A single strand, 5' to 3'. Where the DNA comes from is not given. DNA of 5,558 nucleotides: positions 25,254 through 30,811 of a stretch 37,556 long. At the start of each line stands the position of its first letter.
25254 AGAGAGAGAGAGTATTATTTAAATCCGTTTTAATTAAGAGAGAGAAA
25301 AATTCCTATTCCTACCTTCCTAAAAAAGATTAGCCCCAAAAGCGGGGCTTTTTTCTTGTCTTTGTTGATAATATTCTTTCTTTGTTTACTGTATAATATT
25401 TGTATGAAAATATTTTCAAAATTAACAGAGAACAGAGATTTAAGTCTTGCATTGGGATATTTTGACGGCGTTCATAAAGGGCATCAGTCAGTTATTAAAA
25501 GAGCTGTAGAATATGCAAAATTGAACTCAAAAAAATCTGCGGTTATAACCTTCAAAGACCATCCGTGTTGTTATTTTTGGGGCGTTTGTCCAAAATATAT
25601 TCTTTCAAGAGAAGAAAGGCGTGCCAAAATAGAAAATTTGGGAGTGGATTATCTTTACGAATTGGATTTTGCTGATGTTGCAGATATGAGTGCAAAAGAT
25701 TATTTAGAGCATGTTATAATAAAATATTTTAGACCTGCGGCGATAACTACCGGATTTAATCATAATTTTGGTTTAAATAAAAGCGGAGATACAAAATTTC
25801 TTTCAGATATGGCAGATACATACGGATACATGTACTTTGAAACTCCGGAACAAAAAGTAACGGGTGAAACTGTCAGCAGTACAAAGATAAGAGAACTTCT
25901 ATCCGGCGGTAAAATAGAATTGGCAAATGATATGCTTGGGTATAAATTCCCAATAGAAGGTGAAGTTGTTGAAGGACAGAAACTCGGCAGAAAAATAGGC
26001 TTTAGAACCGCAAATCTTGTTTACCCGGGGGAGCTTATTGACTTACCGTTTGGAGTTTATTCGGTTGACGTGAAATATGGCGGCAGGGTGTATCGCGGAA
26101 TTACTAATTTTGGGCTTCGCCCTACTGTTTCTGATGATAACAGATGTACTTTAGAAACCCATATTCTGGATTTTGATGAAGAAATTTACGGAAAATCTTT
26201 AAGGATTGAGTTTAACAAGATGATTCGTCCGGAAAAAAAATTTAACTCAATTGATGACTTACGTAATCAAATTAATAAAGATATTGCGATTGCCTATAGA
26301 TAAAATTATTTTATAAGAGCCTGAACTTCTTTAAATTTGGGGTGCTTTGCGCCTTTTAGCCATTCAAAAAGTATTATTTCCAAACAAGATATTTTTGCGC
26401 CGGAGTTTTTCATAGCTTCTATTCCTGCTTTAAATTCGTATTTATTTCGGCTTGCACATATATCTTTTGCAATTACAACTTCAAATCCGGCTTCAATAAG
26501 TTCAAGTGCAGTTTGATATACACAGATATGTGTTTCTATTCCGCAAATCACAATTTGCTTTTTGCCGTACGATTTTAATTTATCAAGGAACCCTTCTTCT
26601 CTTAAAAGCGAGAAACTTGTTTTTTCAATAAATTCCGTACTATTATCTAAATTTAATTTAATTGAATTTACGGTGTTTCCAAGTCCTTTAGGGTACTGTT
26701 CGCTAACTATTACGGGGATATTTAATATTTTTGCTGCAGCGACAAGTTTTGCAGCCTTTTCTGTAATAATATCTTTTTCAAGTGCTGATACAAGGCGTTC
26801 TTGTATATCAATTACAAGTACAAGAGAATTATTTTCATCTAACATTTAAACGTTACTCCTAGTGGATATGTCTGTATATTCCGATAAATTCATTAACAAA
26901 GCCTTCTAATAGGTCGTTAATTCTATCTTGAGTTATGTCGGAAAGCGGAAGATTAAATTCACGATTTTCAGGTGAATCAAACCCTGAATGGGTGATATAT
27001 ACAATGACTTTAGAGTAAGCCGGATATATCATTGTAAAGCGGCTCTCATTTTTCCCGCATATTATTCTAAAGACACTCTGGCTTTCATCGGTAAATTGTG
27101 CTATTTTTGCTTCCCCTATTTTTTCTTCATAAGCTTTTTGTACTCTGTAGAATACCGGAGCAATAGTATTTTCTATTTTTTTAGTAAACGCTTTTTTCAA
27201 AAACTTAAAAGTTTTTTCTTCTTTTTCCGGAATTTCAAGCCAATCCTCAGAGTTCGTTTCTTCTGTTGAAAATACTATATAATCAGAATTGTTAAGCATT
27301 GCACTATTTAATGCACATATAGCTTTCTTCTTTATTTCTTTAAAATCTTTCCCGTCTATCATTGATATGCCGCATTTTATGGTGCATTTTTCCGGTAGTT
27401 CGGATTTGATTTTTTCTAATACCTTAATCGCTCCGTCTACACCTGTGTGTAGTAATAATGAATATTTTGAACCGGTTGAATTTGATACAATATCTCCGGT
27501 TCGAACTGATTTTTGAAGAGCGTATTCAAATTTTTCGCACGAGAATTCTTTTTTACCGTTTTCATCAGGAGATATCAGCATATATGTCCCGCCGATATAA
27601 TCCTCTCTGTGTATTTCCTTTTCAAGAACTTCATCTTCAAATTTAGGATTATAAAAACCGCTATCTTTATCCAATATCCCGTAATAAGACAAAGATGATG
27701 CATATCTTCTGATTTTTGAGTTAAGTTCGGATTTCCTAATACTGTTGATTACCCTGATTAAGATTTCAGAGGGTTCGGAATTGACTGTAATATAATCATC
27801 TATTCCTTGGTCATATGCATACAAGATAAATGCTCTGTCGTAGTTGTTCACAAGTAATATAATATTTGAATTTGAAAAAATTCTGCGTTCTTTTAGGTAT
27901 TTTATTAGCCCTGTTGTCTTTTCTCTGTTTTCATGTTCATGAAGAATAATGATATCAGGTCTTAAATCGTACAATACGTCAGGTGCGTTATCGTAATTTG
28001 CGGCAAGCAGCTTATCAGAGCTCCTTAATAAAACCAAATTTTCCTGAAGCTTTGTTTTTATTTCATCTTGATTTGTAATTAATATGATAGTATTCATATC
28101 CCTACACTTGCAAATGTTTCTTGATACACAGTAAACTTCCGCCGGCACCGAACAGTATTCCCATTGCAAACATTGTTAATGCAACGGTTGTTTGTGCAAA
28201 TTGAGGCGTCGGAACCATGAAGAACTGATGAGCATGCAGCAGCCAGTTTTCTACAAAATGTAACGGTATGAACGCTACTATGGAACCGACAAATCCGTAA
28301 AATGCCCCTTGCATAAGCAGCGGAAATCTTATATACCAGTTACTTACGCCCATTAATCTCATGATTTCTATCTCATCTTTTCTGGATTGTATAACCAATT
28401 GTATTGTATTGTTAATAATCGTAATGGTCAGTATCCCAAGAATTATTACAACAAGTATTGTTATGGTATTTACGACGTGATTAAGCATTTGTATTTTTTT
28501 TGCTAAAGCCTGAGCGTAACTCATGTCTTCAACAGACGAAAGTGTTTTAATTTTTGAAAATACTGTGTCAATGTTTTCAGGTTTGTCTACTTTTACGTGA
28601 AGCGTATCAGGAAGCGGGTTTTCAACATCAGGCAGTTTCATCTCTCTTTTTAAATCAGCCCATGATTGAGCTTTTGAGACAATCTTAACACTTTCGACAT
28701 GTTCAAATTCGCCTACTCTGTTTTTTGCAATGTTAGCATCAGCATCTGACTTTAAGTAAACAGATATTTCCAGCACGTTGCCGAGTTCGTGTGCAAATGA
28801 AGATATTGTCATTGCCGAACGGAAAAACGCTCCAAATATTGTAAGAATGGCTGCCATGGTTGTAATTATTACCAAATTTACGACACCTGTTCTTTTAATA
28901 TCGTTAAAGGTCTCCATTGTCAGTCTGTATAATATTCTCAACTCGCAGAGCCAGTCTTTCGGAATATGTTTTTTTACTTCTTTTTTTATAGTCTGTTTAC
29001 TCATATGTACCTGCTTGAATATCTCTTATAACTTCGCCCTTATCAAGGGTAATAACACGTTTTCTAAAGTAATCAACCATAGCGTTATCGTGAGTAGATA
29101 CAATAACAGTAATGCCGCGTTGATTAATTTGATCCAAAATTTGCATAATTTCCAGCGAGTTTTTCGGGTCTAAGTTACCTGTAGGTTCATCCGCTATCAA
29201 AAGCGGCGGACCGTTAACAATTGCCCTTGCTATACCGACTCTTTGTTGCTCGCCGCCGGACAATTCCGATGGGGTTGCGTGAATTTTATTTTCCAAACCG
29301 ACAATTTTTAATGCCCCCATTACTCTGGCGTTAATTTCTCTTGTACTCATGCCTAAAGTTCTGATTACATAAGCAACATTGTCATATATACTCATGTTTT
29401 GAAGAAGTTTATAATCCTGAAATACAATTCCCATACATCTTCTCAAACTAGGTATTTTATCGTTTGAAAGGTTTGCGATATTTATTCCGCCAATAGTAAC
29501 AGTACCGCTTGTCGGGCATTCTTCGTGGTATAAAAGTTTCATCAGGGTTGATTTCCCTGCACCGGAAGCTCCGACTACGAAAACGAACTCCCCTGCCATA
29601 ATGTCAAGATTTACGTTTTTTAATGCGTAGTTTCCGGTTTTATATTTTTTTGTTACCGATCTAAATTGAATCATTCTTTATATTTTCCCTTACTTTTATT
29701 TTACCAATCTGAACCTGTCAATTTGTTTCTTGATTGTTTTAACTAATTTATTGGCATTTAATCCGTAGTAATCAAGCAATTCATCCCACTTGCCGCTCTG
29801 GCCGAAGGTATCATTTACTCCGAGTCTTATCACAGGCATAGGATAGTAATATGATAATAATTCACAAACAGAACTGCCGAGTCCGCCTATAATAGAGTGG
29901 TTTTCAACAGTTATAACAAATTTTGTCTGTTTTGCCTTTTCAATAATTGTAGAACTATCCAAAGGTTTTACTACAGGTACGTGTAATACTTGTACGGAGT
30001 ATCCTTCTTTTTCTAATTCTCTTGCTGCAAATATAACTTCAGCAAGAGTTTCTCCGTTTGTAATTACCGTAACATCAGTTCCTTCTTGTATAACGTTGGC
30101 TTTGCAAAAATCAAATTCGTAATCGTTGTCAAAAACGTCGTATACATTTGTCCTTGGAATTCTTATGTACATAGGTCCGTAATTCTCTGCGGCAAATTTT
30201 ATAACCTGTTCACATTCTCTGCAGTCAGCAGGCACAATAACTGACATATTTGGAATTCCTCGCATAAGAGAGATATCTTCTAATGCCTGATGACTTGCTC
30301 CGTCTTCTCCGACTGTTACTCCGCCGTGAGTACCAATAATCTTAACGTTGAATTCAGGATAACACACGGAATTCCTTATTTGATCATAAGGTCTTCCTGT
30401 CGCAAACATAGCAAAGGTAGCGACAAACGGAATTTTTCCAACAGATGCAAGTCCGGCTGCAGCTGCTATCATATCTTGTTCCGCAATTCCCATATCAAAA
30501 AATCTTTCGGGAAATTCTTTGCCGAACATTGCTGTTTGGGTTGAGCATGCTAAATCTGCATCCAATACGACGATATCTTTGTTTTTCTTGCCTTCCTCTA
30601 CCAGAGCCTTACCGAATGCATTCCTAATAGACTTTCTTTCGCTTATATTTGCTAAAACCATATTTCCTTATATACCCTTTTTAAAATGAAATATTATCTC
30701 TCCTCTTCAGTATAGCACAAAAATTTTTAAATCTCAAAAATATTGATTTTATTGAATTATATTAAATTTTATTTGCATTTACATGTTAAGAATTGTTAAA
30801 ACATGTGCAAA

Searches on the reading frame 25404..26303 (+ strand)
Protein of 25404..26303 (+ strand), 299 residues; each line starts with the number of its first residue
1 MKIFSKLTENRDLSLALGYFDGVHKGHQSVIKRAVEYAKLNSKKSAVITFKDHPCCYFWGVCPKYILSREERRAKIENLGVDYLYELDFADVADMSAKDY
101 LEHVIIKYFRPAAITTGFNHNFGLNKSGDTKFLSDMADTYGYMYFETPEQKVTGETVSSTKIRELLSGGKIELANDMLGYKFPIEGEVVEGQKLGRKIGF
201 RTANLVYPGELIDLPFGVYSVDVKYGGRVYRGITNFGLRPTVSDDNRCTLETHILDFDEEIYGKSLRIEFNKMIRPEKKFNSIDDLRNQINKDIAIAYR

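Call 11: search_protein_families(library=pfam, proteins=[window:25404-26303:+])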
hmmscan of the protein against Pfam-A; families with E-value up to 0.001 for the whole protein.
window:25404-26303:+ (299 aa): 2 families
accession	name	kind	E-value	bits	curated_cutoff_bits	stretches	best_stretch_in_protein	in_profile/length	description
PF01687.23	Flavokinase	-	4e-39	134.1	19.6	1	178-297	1-120/124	Riboflavin kinase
PF06574.18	FAD_syn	-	4.5e-37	127.7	27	1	9-161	4-158/158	FAD synthetase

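Call 12: find_related_loci(query=window:25404-26303:+, collection=genome_contigs, flank=4000)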
Query window:25404-26303:+ (299 aa) in genome_contigs; peptide patterns used: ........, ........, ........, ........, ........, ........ (x = any residue, [..] = any of these).
467 stretches matched a pattern; 450 encode a relative of the query (tblastn E <= 1e-3); the best 80 are kept; 80 distinct loci.
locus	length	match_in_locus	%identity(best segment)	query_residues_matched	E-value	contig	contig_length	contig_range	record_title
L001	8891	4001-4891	66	1-297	4e-136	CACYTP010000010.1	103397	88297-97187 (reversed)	uncultured bacterium isolate RUG12268 genome assembly, contig: RUG12268_asm_10, whole genome shotgun sequence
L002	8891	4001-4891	67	1-297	6e-131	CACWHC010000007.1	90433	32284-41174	uncultured bacterium isolate RUG10582 genome assembly, contig: RUG10582_asm_7, whole genome shotgun sequence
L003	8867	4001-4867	65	1-294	9e-131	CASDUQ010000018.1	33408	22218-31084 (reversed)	uncultured bacterium isolate SI.A70.metabat-bins.5 genome assembly, contig: SI.A70.metabat-bins.5.fa_k141_98487, whole g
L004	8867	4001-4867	63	1-294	5e-129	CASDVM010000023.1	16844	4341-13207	uncultured bacterium isolate SI.A48.metabat-bins.122 genome assembly, contig: SI.A48.metabat-bins.122.fa_k141_225090, wh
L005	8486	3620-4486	63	1-294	1e-128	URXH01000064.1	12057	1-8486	uncultured bacterium isolate UMGS1435 genome assembly, contig: NODE_761_length_12057_cov_3.915347, whole genome shotgun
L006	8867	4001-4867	63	1-294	2e-128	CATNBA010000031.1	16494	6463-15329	MAG TPA_asm: uncultured Candidatus Melainabacteria bacterium isolate MGG19880_1680015515 genome assembly, contig: ERR899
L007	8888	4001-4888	62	1-297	2e-128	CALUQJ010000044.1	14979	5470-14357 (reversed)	MAG: Candidatus Gastranaerophilales bacterium isolate BRZ_DF__bin62 genome assembly, contig: BRZ_DF__NODE_4563_length_14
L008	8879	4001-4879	63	1-294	7e-128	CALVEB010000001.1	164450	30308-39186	MAG: Candidatus Gastranaerophilales bacterium isolate BRZ_ED__bin14 genome assembly, contig: BRZ_ED__NODE_76_length_1644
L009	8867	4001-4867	64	1-294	8e-128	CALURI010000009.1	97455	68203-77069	MAG: Candidatus Gastranaerophilales bacterium isolate BRZ_AG__bin75 genome assembly, contig: BRZ_AG__NODE_446_length_974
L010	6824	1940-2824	64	1-294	8e-128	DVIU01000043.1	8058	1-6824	MAG TPA_asm: Candidatus Scatousia excrementigallinarum isolate 6276 CHK98__C79489_L8058_ERR2241824, whole genome shotgun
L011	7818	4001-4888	63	1-295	2e-127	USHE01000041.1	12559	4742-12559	uncultured bacterium isolate UMGS1713 genome assembly, contig: NODE_1167_length_12559_cov_3.072905, whole genome shotgun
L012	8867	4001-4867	62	1-294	1e-127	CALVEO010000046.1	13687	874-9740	MAG: Candidatus Gastranaerophilales bacterium isolate BRZ_PK__bin14 genome assembly, contig: BRZ_PK__NODE_6426_length_13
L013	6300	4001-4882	62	1-294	5e-126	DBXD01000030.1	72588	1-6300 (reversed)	MAG TPA_asm: Cyanobacteria bacterium UBA1221 UBA1221_contig_69204, whole genome shotgun sequence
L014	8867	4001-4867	63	1-294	1e-125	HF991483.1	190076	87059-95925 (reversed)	Clostridium sp. CAG:967 genomic scaffold, scf64, whole genome shotgun sequence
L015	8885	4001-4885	63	1-294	1e-125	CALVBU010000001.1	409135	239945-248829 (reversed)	MAG: Candidatus Gastranaerophilales bacterium isolate BRZ_P__bin23 genome assembly, contig: BRZ_P__NODE_8_length_409135_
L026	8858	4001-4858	63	1-287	4e-123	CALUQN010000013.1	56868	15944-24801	MAG: Candidatus Gastranaerophilales bacterium isolate BRZ_AE__bin22 genome assembly, contig: BRZ_AE__NODE_969_length_568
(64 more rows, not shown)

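Call 20: find_encoding_contigs(protein=window:25404-26303:+, flank=3000, max_places=10)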
Protein window:25404-26303:+ (299 aa): 23 contigs read that carry it; 5 places shown.
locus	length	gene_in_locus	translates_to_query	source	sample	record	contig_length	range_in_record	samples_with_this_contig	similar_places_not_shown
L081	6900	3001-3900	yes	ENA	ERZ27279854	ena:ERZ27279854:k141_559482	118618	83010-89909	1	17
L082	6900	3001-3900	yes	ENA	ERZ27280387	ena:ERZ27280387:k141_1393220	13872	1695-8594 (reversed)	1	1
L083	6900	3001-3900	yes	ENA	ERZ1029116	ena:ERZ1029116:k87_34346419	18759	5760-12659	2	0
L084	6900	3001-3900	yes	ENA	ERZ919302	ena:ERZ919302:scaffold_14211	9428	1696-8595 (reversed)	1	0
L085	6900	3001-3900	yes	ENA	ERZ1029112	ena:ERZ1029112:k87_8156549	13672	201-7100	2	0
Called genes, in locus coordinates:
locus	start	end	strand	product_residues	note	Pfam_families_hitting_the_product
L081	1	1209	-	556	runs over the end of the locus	PF00501:AMP-binding, PF23562:AMP-binding_C_3 (weak), PF13193:AMP-binding_C (faint)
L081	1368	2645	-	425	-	PF00395:SLH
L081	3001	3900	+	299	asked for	PF06574:FAD_syn, PF01687:Flavokinase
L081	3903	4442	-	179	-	PF00857:Isochorismatase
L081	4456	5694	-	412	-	-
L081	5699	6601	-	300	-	PF18075:FtsX_ECD, PF02687:FtsX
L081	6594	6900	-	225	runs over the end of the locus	PF02463:SMC_N (faint), PF00005:ABC_tran, PF13304:AAA_21 (weak)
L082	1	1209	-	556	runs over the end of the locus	PF00501:AMP-binding, PF23562:AMP-binding_C_3 (weak)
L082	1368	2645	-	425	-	PF00395:SLH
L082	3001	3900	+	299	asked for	PF06574:FAD_syn, PF01687:Flavokinase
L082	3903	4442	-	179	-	PF00857:Isochorismatase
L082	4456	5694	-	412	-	-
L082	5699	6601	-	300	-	PF18075:FtsX_ECD, PF02687:FtsX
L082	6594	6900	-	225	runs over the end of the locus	PF02463:SMC_N (faint), PF00005:ABC_tran, PF13304:AAA_21 (weak)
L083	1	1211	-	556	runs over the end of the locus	PF00501:AMP-binding, PF23562:AMP-binding_C_3 (weak), PF13193:AMP-binding_C (faint)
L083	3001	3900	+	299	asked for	PF06574:FAD_syn, PF01687:Flavokinase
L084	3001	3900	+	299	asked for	PF06574:FAD_syn, PF01687:Flavokinase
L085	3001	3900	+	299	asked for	PF06574:FAD_syn, PF01687:Flavokinase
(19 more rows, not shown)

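Call 44: search_protein_families(library=ncbifam, proteins=[L026:6268-6432:-], max_evalue=0.01)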
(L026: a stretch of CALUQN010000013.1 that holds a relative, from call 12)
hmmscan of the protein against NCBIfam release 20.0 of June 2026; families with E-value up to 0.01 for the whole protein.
L026:6268-6432:- (54 aa): 0 families

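Call 45: search_protein_families(library=pfam, proteins=[L026:6268-6432:-], max_evalue=0.1)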
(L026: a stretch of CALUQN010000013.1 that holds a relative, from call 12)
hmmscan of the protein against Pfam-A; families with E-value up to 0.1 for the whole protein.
L026:6268-6432:- (54 aa): 0 families

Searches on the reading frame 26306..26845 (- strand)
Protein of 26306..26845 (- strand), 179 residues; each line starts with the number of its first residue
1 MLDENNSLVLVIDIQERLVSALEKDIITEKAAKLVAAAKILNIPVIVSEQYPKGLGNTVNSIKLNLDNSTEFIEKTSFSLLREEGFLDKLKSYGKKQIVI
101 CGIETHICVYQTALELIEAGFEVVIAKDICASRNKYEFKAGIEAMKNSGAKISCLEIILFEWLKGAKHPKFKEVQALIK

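Call 11: search_protein_families(library=pfam, proteins=[window:26306-26845:-])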
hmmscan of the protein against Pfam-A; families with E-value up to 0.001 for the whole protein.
window:26306-26845:- (179 aa): 1 family
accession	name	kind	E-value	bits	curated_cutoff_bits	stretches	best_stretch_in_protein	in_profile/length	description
PF00857.26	Isochorismatase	-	1.6e-31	110.2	27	1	8-155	2-173/175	Isochorismatase domain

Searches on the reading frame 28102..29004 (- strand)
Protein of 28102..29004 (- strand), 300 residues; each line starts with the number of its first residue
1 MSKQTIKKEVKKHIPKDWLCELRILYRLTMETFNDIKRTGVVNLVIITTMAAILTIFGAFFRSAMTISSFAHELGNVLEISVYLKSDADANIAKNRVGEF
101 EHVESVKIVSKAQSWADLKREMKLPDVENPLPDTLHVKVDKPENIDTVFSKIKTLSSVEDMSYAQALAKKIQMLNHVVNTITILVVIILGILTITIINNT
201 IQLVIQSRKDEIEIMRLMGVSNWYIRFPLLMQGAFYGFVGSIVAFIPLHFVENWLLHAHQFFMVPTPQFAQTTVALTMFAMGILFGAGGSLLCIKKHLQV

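Call 11: search_protein_families(library=pfam, proteins=[window:28102-29004:-])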
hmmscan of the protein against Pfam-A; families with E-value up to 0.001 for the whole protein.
window:28102-29004:- (300 aa): 2 families
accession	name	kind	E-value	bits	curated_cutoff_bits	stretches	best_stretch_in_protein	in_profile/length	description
PF02687.27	FtsX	-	4.3e-15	56.3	25.5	1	184-296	2-114/120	FtsX-like permease C-terminal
PF18075.7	FtsX_ECD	-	6.1e-13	49.6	23.5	1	78-160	1-95/96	FtsX extracellular domain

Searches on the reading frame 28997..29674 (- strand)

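Call 79: search_protein_families(library=pfam, proteins=[window:28997-29674:-], max_evalue=0.001)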
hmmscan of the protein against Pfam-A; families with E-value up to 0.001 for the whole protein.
window:28997-29674:- (225 aa): 4 families
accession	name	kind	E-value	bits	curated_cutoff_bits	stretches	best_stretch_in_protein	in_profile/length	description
PF00005.33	ABC_tran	-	1.3e-35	123.4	25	1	18-165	1-136/137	ABC transporter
PF13304.12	AAA_21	-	5.2e-10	40.3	27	1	136-201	236-304/304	AAA domain, putative AbiEii toxin, Type IV TA system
PF02463.25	SMC_N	-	3.8e-08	33.5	40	1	106-203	105-205/220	RecF/RecN/SMC N terminal domain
PF13401.12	AAA_22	-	0.00025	21.8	27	1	29-191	6-119/130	AAA domain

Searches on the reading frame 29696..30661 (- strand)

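Call 53: search_protein_families(library=pfam, proteins=[window:29696-30661:-], max_evalue=0.01)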
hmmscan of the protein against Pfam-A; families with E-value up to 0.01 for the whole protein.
window:29696-30661:- (321 aa): 4 families
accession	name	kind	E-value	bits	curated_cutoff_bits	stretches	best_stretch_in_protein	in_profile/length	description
PF02779.29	Transket_pyr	-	3.6e-47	160.7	27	1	11-173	4-172/174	Transketolase, pyrimidine binding domain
PF02780.25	Transketolase_C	-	1.3e-29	103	25.9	1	187-305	2-123/124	Transketolase, C-terminal domain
PF22613.1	Transketolase_C_1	-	0.00016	22.3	27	1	193-301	10-112/113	Transketolase-like TK C-terminal domain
PF17147.9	PFOR_II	-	0.00033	21.4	27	1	196-267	2-73/102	Pyruvate:ferredoxin oxidoreductase core domain II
